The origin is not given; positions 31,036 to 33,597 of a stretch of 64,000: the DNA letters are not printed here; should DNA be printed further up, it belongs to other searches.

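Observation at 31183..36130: Non-canonical three-gene RADAR-like cassette: P-loop NTPase + 210-aa unknown + 754-aa divergent adenosine deaminase, in an AT-rich terminator-bounded islet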

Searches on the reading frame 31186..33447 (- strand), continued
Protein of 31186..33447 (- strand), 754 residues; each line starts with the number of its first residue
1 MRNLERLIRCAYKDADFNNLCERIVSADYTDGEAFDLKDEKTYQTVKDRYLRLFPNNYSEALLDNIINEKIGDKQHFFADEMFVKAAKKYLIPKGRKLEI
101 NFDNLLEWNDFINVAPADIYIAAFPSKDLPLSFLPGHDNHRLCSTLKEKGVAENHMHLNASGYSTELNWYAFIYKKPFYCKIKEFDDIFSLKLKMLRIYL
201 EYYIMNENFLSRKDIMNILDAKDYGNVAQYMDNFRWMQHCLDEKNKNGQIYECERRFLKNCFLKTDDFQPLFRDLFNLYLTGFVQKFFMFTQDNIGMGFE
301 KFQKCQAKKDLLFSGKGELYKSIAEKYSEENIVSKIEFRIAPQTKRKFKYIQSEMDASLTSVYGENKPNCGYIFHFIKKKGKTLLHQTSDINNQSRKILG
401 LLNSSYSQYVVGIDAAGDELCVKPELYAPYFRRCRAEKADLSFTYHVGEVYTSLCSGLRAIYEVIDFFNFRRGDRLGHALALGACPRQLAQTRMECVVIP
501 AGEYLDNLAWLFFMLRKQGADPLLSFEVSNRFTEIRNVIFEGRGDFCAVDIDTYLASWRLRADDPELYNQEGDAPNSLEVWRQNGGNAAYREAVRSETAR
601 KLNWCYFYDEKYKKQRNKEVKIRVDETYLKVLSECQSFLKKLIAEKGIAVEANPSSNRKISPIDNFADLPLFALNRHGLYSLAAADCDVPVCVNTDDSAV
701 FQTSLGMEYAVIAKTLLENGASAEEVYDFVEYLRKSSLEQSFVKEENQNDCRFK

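Call 64: find_encoding_contigs(protein=P0066, flank=8000, max_places=2)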
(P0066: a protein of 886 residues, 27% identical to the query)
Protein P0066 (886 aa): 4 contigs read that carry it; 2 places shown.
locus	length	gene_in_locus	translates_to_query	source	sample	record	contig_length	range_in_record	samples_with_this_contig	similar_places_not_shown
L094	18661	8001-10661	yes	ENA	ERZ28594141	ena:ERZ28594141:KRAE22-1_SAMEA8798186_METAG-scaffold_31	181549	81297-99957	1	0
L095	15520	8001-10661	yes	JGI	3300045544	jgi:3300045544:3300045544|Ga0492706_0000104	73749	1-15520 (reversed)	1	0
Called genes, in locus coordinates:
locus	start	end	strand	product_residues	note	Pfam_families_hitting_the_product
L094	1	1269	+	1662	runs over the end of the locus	PF18962:Por_Secre_tail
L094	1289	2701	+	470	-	PF17164:DUF5122 (weak), PF18962:Por_Secre_tail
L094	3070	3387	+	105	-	-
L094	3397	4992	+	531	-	PF13289:SIR2_2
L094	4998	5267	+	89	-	-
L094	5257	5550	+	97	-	-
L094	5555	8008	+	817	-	-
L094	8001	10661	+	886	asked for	PF00962:A_deaminase (faint)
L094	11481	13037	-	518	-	PF18962:Por_Secre_tail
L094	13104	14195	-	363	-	PF14870:PSII_BNR (faint), PF15902:Sortilin-Vps10 (faint), PF25852:DUF6242_C (faint), PF18962:Por_Secre_tail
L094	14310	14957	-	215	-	-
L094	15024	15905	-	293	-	PF18962:Por_Secre_tail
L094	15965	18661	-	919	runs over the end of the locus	PF00082:Peptidase_S8, PF18962:Por_Secre_tail (weak)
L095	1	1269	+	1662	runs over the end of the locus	PF18962:Por_Secre_tail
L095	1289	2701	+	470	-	PF17164:DUF5122 (weak), PF18962:Por_Secre_tail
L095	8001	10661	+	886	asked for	PF00962:A_deaminase (faint)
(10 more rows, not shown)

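Call 70: predict_structure(alignment_id=A1)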
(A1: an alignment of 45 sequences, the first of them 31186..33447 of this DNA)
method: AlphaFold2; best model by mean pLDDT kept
length: 754 residues; sequences in the alignment: 45
mean_pLDDT: 91.6   pTM: 0.91
mean pLDDT of the five models: 91.6, 91.2, 90.6, 90.2, 90.0
residues with pLDDT >= 90: 587; 70-90: 150; 50-70: 9; < 50: 8
segments of 3 or more residues with pLDDT < 50: 747-754
pLDDT, mean of each block of 10 residues (from residue 1): 94 96 94 95 96 92 94 92 95 88 93 94 84 82 93 92 91 90 89 96 87 95 93 94 85 91 90 97 94 79 87 87 92 95 94 95 93 94 89 96 95 93 93 95 95 95 97 95 93 91 97 95 93 93 81 96 94 84 87 92 94 93 95 96 96 92 86 92 86 93 94 97 96 95 66 31
secondary structure, 60 per line:
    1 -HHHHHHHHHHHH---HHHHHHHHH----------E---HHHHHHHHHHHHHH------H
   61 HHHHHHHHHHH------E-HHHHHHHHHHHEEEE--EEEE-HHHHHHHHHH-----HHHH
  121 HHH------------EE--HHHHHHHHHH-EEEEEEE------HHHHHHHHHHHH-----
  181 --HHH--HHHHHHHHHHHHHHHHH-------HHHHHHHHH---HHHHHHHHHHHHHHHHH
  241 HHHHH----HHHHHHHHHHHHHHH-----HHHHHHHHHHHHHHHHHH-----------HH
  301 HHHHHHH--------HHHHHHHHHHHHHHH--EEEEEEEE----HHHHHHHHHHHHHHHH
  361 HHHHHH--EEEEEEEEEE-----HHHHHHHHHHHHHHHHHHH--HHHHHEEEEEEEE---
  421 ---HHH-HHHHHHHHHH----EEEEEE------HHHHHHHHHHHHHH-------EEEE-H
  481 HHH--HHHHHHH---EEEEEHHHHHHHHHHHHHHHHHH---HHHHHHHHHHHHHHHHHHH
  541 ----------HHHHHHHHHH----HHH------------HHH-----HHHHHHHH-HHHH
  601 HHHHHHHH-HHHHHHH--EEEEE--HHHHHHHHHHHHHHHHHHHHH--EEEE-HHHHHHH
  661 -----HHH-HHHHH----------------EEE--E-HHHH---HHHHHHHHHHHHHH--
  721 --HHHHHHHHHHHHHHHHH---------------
elements in order (helices of 4 or more, strands of 3 or more residues): H2-13 H17-25 H40-53 H60-71 H80-90 E91-94 E97-100 H102-111 H117-123 H140-149 E151-157 H164-175 H188-204 H212-220 H224-245 H250-264 H270-287 H299-307 H316-330 E333-340 H345-366 E369-378 H384-402 H405-409 E410-417 H428-437 E442-447 H454-467 E475-478 H480-483 H486-492 E496-500 H501-518 H522-540 H551-560 H588-595 H597-608 H610-616 E619-623 H626-646 E649-652 H654-660 H670-674 E691-693 H698-701 H705-718 H723-739

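Call 77: fold_search(model_id=the predicted structure, library=pdb)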
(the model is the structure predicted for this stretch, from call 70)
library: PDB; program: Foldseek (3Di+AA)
matches with E <= 10: 978; with E <= 0.001: 39
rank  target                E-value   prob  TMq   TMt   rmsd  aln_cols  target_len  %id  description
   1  8fnv_D                4.7e-27  1.00  0.70  0.69   7.5       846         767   18  Structure of RdrB from Escherichia coli RADAR defense system (released 2023-02-01)
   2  8fnv_A                4.9e-27  1.00  0.70  0.68   7.5       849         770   18  Structure of RdrB from Escherichia coli RADAR defense system (released 2023-02-01)
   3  8hr7_K                3.4e-26  1.00  0.74  0.71   7.1       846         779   18  Structure of RdrA-RdrB complex (released 2023-02-01)
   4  8hr7_C                7.4e-26  1.00  0.73  0.71   7.1       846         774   18  Structure of RdrA-RdrB complex (released 2023-02-01)
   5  8hr7_B                8.5e-26  1.00  0.72  0.71   6.8       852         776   19  Structure of RdrA-RdrB complex (released 2023-02-01)
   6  8hr7_E                8.9e-26  1.00  0.76  0.75   5.2       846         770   19  Structure of RdrA-RdrB complex (released 2023-02-01)
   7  8hr7_M                9.7e-26  1.00  0.72  0.69   8.0       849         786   17  Structure of RdrA-RdrB complex (released 2023-02-01)
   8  8hr7_F                1.3e-24  1.00  0.73  0.71   7.0       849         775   18  Structure of RdrA-RdrB complex (released 2023-02-01)
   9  3ou8_B                1.3e-06  1.00  0.30  0.68   6.0       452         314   12  The crystal structure of adenosine deaminase from Pseudomonas aeruginosa (released 2010-10-13)
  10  2amx_B                1.5e-06  1.00  0.30  0.60   5.7       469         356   14  Crystal structure of Plasmodium Yoelii Adenosine deaminase (PY02076) (released 2005-09-20)
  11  3ou8_A                6.4e-06  1.00  0.30  0.68   4.6       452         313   12  The crystal structure of adenosine deaminase from Pseudomonas aeruginosa (released 2010-10-13)
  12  3rys_A                7.2e-06  1.00  0.28  0.60  10.0       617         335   10  The crystal structure of adenine deaminase (AAur1117) from Arthrobacter aurescens (released 2011-05-25)
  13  6ii7                  1.0e-05  1.00  0.31  0.62   6.0       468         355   15  Crystal structure of Plasmodium falciparum adenosine deaminase C27Q+L227I mutant co-complexed with Zn ion, hypoxanthine  (released 2019-05-01)
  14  8z3p_F                4.4e-05  1.00  0.26  0.31   8.5       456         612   13  The structure of type III CRISPR-associated deaminase in complex cA6 and ATP, fully activated (released 2024-12-25)
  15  3rys_B                4.8e-05  1.00  0.26  0.55   8.3       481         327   11  The crystal structure of adenine deaminase (AAur1117) from Arthrobacter aurescens (released 2011-05-25)
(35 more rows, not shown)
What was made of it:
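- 31183..33447 (-): rdrB, an intact 754-aa RADAR adenosine (ATP/dATP) deaminase. Its ATG overlaps the rdrA stop codon (ATGA). AF2 model pLDDT 91.6, and its top 8 fold hits are all RdrB with TM 0.70-0.76 (calls 70, 77).
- On Cad1 / CARF-ADA (type III CRISPR effector): Fold similarity to Cad1 is E about 1e-4, against 1e-27 for RdrB (call 77).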
